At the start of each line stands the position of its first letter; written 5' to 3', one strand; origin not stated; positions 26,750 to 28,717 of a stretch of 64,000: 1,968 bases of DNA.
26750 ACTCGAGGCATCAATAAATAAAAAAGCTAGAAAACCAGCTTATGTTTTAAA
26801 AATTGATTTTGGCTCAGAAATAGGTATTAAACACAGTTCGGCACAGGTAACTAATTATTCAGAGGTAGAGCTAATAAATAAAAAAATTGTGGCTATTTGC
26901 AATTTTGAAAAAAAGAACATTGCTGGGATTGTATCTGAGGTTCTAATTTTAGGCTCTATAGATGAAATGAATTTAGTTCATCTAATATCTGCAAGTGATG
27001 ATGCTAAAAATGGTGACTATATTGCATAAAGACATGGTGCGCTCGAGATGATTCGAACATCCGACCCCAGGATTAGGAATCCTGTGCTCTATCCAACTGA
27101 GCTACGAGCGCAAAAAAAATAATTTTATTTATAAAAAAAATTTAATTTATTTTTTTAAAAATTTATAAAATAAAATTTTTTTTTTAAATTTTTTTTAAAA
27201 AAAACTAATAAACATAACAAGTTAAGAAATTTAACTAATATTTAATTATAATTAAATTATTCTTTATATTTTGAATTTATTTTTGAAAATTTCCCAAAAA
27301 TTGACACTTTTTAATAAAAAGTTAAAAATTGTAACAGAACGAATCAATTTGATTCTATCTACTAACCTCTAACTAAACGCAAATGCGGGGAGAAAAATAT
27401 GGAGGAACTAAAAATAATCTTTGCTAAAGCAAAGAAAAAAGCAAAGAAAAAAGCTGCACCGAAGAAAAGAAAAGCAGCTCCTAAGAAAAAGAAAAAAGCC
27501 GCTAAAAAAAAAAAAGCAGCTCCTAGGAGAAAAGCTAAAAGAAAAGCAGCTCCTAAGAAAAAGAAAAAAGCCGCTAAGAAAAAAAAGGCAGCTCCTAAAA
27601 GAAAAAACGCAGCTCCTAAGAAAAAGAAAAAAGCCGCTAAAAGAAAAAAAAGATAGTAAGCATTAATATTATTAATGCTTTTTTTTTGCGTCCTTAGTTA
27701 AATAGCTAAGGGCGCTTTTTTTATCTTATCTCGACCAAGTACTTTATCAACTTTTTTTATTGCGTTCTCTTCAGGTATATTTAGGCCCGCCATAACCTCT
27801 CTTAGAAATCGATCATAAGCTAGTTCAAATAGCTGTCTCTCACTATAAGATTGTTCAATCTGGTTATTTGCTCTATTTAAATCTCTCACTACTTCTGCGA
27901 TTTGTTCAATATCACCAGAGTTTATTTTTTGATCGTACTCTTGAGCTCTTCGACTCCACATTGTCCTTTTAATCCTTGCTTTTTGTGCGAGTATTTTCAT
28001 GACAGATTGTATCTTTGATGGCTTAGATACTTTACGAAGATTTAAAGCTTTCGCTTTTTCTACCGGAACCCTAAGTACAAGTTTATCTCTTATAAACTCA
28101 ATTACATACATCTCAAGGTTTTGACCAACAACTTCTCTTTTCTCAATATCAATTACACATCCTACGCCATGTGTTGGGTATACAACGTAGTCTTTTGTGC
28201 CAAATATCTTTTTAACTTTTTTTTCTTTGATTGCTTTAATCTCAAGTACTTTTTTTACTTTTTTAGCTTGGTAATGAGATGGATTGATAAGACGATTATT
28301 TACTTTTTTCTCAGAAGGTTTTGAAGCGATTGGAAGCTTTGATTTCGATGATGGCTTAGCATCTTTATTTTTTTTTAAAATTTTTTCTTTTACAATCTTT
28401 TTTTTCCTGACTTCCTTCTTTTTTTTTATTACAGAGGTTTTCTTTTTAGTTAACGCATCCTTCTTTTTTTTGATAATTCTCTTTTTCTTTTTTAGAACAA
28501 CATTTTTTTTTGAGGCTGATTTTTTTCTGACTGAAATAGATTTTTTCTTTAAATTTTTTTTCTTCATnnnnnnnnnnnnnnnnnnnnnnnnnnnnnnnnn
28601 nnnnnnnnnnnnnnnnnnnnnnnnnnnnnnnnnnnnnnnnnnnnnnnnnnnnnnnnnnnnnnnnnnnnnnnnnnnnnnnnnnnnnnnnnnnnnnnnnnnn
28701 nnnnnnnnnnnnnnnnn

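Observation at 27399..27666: Standalone histone-H1-like gene open in two frames with an A12 slippery run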

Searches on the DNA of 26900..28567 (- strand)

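Call 17: search_rna_families(source=window, start=26900, end=27800, threshold=evalue, max_evalue=10)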
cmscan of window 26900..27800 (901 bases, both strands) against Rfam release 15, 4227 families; matches with E-value up to 10: 22.
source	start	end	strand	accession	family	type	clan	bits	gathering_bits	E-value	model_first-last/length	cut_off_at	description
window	27038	27111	-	RF00005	tRNA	Gene; tRNA;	CL00001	68.5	29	1.1e-14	1-71/71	no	tRNA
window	26930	27069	+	RF02194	HPnc0260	Gene; antisense;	-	36.1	59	0.048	1-156/156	no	Bacterial antisense RNA HPnc0260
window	27611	27722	+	RF00515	PyrR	Cis-reg;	-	27.5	54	0.17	1-115/115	no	PyrR binding site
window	27656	27727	+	RF02371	PyrG_leader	Cis-reg; leader;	-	24.5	65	0.93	1-78/78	no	PyrG leader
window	27655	27686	-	RF04352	Plastid-psbA-4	Cis-reg;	CL00153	23.4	56.8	0.21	1-61/61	no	Plastid-psbA-4 3UTR RNA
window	27294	27341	+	RF02584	KRAS_3UTR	Cis-reg;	-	22.5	49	6.2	1-49/49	no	KRAS 3' UTR cis-regulatory element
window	27597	27730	+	RF00557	L10_leader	Cis-reg; leader;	-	21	44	0.57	1-138/138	no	Ribosomal protein L10 leader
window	27629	27697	+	RF01666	rox2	Cis-reg;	-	20.7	55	1.1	1-71/71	no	Drosophila rox2 ncRNA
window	27042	27202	-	RF02070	STnc300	Gene; sRNA;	-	20.3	80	5.6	1-159/159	no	Salmonella enterica sRNA STnc300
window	27037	27111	+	RF04354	Plastid-ycf2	Cis-reg;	-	19.3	65.7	0.42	1-75/75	no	Plastid-ycf2 5UTR RNA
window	27335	27417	+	RF02527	SSRC38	Gene; sRNA;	-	18.3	80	1.4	1-166/166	no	Streptococcus sRNA SSRC38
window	27557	27596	-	RF00489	ctRNA_p42d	Gene; antisense;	-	18.2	50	0.61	1-46/46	no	ctRNA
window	27485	27524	-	RF00489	ctRNA_p42d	Gene; antisense;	-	17.9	50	0.78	1-46/46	no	ctRNA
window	27645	27727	+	RF02898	AaHKsRNA20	Gene; sRNA;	-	17.9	43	9.1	1-77/77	no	Aggregatibacter sRNA 20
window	27615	27763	-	RF01459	rliE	Gene; sRNA;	-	17.1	90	4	1-222/222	no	Listeria sRNA rliE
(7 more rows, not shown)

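Call 79: search_rna_families(source=L073, start=6480, end=6820, threshold=evalue, max_evalue=1)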
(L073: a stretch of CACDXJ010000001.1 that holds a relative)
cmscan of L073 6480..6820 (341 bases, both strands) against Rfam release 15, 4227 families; matches with E-value up to 1: 12.
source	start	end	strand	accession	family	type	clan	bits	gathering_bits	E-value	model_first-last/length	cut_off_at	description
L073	6527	6595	+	RF02445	SpR14_sRNA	Gene; sRNA;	-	30.7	50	0.012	1-80/80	no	Streptococcus sRNA SpR14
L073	6538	6629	-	RF00515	PyrR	Cis-reg;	-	28.6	54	0.04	1-115/115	no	PyrR binding site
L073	6534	6608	-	RF02371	PyrG_leader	Cis-reg; leader;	-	26.8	65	0.13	1-78/78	no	PyrG leader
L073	6530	6601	-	RF02362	Yfr10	Gene; sRNA;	-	26.4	43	0.059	1-78/78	no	Cyanobacterial functional RNA 10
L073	6540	6617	-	RF01470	rli38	Gene; sRNA;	-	25.9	49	0.13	1-150/150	no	Listeria sRNA rli38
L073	6542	6591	-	RF02438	SpF51_sRNA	Gene; sRNA;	-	22.3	50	0.074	1-45/45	no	Streptococcus sRNA SpF51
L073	6531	6598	-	RF00519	suhB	Gene; sRNA;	CL00108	20.8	41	0.041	1-77/77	no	Makes More Granules Regulator RNA (mmgR)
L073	6529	6582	-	RF04343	Plastid-psbA-2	Cis-reg;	CL00153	20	55.8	0.24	1-60/60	no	Plastid-psbA-2 3UTR RNA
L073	6539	6615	-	RF01733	atoC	Cis-reg;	-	19.6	50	0.42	1-93/93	no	atoC RNA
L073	6541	6575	-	RF01227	snoR83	Gene; snRNA; snoRNA; HACA-box;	-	17.2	40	0.96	73-108/129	no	Small nucleolar RNA snoR83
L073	6558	6607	-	RF01239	snR49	Gene; snRNA; snoRNA; HACA-box;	CL00038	16.5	45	0.68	101-150/170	no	Small nucleolar RNA snR49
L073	6526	6620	-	RF02634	EF3314_EF3315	Gene; sRNA;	-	15.6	100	0.25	1-141/141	no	Enterococcus sRNA EF3314_EF3315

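Call 80: search_rna_families(source=L040, start=6520, end=6900, threshold=evalue, max_evalue=1)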
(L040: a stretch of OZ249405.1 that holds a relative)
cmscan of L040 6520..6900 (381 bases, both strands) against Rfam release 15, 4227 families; matches with E-value up to 1: 16.
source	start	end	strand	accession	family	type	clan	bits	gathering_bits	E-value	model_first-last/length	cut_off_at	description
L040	6548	6651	-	RF00515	PyrR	Cis-reg;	-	28.8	54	0.039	1-115/115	no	PyrR binding site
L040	6549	6646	-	RF01470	rli38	Gene; sRNA;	-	27.3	49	0.08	1-150/150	no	Listeria sRNA rli38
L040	6540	6631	-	RF00242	ctRNA_pT181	Gene; antisense;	-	25.5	56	0.27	1-94/94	no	ctRNA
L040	6564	6623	+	RF04343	Plastid-psbA-2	Cis-reg;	CL00153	23.2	55.8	0.038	1-60/60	no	Plastid-psbA-2 3UTR RNA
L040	6544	6627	-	RF02371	PyrG_leader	Cis-reg; leader;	-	22.5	65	0.95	1-78/78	no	PyrG leader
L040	6543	6615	-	RF02430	SpF19_sRNA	Gene; sRNA;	-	22.3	60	0.11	1-99/99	no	Streptococcus sRNA SpF19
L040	6548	6640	-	RF04179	BTnc049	Gene; sRNA;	-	21.2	81.9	0.23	1-111/111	no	Bacteroides sRNA BTnc049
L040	6696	6771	-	RF02934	caiA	Gene; sRNA;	-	20.4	55.5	0.47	1-78/78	no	caiA RNA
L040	6527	6585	+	RF02580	tsr31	Gene; sRNA;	-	20.1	50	0.69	1-70/70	no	S. aureus tsr31 small RNA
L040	6548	6601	-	RF02398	sau-6072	Gene; sRNA;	-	19.7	50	0.14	1-53/53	no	Staphylococcus sRNA sau-6072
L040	6808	6854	-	RF04346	Plastid-ccsA-ndhD-1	Cis-reg;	CL00154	19.7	48.5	0.17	1-57/57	no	Plastid-ccsA-ndhD-1 3UTR RNA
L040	6548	6625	-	RF02397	sau-5971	Gene; sRNA;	-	18.7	90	0.61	1-96/96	no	Staphylococcus sRNA sau-5971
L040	6544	6601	-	RF02067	STnc310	Gene; sRNA;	-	18.3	40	0.56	1-61/61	no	Salmonella enterica sRNA STnc310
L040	6808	6850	+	RF04347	Plastid-ccsA-ndhD-2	Cis-reg;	-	17.5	51.5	0.93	1-53/53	no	Plastid-ccsA-ndhD-2 3UTR RNA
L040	6546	6591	-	RF04197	mir-9457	Gene; miRNA;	-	17.5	90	0.96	1-68/68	no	mir-9457 microRNA precursor family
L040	6547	6590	-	RF04157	MIR9486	Gene; miRNA;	-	17.3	100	0.74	1-119/119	no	MIR9486 microRNA precursor family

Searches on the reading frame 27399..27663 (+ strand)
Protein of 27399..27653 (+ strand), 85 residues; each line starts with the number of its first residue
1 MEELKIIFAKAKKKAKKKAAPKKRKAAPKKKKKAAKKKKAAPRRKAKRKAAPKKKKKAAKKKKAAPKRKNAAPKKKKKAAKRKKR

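Call 8: search_protein_families(library=pfam, proteins=[window:27399-27653:+, window:27421-27663:+], max_evalue=1)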
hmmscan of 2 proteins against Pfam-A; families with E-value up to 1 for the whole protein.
window:27399-27653:+ (85 aa): 0 families

window:27421-27663:+ (81 aa): 0 families

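Call 9: search_protein_families(library=ncbifam, proteins=[window:27399-27653:+, window:27421-27663:+], max_evalue=1)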
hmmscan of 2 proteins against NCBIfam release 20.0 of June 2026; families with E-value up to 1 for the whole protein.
window:27399-27653:+ (85 aa): 0 families

window:27421-27663:+ (81 aa): 0 families

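Call 22: find_homologous_proteins(query=window:27399-27653:+, max_evalue=0.001)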
Query window:27399-27653:+ (85 aa): 1 proteins with E <= 0.001 among 8000 candidates.
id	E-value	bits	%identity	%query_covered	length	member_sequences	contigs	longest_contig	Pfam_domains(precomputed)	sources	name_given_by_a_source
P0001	2.4e-5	42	100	29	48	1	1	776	-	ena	-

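Call 32: list_cluster_members(proteins=[window:27399-27653:+, L001:6717-6971:-, L003:6661-6915:-, L012:6135-6254:-, L016:6634-6900:-, L017:6671-6967:-, L050:2170-2370:-, L054:1993-2361:-])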
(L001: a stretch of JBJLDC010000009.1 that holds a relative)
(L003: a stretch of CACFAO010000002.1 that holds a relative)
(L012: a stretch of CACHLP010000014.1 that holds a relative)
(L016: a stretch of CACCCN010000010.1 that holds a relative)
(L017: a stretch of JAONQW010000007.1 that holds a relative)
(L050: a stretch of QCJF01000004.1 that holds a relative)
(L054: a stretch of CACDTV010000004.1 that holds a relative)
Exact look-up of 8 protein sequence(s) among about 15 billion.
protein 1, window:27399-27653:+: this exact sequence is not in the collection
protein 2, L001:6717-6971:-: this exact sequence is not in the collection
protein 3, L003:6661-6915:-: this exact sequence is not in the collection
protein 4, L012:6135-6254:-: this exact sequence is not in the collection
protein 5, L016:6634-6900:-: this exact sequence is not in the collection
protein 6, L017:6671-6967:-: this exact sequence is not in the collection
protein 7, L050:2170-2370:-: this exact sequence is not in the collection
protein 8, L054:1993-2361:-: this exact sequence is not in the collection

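Call 50: search_protein_representatives(protein=window:27399-27653:+)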
Query: 85 residues. Proteins with E-value up to 0.001 (for the whole library): 2; up to 1e-10: 0; up to 1e-30: 0. The best 2 are listed.
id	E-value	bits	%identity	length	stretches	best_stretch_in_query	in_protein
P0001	7.7e-06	42.4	81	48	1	1-42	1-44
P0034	1.7e-04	38.2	82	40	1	1-39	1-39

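Call 62: search_solved_structures(query=window:27399-27653:+, max_evalue=10, show_alignments=3)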
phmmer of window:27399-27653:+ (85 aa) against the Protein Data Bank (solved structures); distinct sequences matched with E-value up to 10: 0.

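Call 78: predict_structure(protein=window:27399-27653:+)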
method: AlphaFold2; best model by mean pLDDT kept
length: 85 residues; sequences in the alignment: 1
mean_pLDDT: 80.3   pTM: 0.28
mean pLDDT of the five models: 80.3, 67.9, 67.2, 67.0, 66.6
residues with pLDDT >= 90: 18; 70-90: 51; 50-70: 16; < 50: 0
segments of 3 or more residues with pLDDT < 50: none
pLDDT, mean of each block of 10 residues (from residue 1): 92 86 65 84 87 78 69 78 88
secondary structure, 60 per line:
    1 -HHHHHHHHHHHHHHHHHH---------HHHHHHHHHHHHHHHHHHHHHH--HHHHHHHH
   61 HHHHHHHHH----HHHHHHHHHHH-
elements in order: H2-19 H29-50 H53-69 H74-84
